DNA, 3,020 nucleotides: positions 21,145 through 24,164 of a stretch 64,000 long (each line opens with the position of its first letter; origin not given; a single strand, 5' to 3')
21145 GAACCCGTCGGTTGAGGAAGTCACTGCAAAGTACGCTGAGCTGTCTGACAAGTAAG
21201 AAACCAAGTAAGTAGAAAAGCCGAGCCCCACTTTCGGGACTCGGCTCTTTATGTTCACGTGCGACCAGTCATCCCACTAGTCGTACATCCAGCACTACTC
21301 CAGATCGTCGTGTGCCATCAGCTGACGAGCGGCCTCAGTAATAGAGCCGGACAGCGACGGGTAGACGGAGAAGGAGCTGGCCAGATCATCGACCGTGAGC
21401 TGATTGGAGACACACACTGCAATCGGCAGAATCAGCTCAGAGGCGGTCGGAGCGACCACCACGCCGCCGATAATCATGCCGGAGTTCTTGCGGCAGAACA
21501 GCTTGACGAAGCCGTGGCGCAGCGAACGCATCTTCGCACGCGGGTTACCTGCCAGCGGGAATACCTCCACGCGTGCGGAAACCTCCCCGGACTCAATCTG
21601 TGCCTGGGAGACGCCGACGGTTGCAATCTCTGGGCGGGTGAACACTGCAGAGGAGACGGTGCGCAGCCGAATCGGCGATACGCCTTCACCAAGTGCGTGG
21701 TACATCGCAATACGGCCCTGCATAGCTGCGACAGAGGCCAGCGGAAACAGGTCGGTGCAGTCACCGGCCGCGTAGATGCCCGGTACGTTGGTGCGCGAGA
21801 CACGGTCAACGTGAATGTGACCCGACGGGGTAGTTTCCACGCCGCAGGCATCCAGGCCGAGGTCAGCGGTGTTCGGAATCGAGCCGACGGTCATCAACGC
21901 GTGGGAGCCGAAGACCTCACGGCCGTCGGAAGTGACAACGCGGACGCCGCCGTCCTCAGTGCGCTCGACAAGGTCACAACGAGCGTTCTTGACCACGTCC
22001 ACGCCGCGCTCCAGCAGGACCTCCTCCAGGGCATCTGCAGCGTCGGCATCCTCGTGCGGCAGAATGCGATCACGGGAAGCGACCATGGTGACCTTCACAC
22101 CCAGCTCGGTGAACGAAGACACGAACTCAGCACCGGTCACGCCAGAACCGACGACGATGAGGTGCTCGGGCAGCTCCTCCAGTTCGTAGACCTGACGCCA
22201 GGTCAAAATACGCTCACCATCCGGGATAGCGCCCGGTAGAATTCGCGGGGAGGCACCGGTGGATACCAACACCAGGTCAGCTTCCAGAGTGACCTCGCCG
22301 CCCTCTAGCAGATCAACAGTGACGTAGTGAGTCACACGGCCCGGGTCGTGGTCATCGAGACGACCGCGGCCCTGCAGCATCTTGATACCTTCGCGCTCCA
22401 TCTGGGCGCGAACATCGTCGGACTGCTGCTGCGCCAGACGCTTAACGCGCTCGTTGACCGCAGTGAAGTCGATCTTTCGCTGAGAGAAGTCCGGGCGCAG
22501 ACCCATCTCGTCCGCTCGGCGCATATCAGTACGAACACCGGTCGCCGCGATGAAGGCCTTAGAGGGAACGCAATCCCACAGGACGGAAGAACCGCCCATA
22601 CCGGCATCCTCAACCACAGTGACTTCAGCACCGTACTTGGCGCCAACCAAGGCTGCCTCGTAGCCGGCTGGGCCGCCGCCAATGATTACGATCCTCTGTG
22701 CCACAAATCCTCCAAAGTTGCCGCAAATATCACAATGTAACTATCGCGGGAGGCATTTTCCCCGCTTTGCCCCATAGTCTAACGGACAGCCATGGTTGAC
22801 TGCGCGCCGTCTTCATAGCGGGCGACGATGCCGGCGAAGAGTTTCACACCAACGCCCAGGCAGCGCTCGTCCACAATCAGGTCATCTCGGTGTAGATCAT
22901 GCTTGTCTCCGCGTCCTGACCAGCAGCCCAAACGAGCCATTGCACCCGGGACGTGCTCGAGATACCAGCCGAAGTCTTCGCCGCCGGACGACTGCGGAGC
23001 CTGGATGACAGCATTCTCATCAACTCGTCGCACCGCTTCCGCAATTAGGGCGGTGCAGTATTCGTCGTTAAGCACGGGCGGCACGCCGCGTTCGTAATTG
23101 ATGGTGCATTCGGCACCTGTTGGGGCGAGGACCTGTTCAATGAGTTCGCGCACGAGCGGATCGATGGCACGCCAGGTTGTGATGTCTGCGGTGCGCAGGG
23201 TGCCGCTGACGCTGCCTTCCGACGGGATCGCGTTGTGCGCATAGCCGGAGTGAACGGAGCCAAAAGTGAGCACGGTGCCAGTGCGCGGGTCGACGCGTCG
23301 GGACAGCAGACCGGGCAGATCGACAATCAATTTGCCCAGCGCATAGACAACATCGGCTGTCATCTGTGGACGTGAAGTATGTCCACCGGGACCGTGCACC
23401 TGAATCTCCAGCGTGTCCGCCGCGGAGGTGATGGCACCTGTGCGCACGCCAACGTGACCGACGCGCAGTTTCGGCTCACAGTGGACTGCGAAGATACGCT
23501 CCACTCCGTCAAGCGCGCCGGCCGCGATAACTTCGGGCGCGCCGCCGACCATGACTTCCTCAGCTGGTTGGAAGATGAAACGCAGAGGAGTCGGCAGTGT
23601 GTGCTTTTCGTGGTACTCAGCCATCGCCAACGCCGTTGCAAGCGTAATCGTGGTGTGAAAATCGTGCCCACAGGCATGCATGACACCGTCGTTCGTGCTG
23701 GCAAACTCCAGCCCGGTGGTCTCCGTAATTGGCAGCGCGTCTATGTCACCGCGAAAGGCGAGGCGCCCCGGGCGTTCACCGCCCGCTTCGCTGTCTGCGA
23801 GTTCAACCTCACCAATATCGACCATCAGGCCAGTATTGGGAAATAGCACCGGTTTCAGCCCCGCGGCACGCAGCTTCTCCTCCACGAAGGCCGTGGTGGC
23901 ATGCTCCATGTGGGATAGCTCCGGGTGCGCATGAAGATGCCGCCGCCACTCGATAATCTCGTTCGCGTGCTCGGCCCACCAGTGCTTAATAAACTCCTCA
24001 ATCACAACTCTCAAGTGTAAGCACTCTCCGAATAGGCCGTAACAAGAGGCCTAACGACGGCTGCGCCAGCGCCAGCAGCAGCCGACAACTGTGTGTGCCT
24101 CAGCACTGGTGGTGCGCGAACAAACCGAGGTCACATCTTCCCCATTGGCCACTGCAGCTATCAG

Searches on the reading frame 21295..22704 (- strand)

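Call 57: search_protein_families(library=pfam, proteins=[window:21295-22704:-], max_evalue=0.00001)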
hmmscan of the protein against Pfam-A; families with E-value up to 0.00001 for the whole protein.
window:21295-22704:- (469 aa): 8 families
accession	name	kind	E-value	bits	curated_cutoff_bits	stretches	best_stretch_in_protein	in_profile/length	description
PF07992.20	Pyr_redox_2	-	5.6e-60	203.7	26.1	1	4-330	2-291/291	Pyridine nucleotide-disulphide oxidoreductase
PF02852.28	Pyr_redox_dim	-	1.8e-24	86.5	25.3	1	350-459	1-110/110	Pyridine nucleotide-disulphide oxidoreductase, dimerisation domain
PF00070.33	Pyr_redox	-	7.8e-23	81.2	22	1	181-260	1-81/82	Pyridine nucleotide-disulphide oxidoreductase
PF13738.12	Pyr_redox_3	-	2.9e-11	43.6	30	1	139-314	122-305/305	Pyridine nucleotide-disulphide oxidoreductase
PF00890.30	FAD_binding_2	-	1.8e-08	34.5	20.4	0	5-127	2-109/414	FAD binding domain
PF01134.28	GIDA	-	2.6e-08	33.8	22.1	1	5-68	2-64/391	Glucose inhibited division protein A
PF03486.20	HI0933_like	-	2.7e-08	34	50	0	4-38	2-36/244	HI0933-like protein Rossmann domain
PF12831.13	FAD_oxidored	-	1.9e-07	31.2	27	0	5-38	2-36/416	FAD dependent oxidoreductase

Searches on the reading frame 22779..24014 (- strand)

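Call 57: search_protein_families(library=pfam, proteins=[window:22779-24014:-], max_evalue=0.00001)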
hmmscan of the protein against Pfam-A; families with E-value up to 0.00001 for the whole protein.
window:22779-24014:- (411 aa): 2 families
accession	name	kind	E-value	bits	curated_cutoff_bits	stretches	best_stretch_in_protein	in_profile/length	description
PF01546.33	Peptidase_M20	-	5.9e-41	141.1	24.6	1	86-398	1-205/206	Peptidase family M20/M25/M40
PF07687.19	M20_dimer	-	6.3e-10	39.4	21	1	201-297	8-104/107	Peptidase dimerisation domain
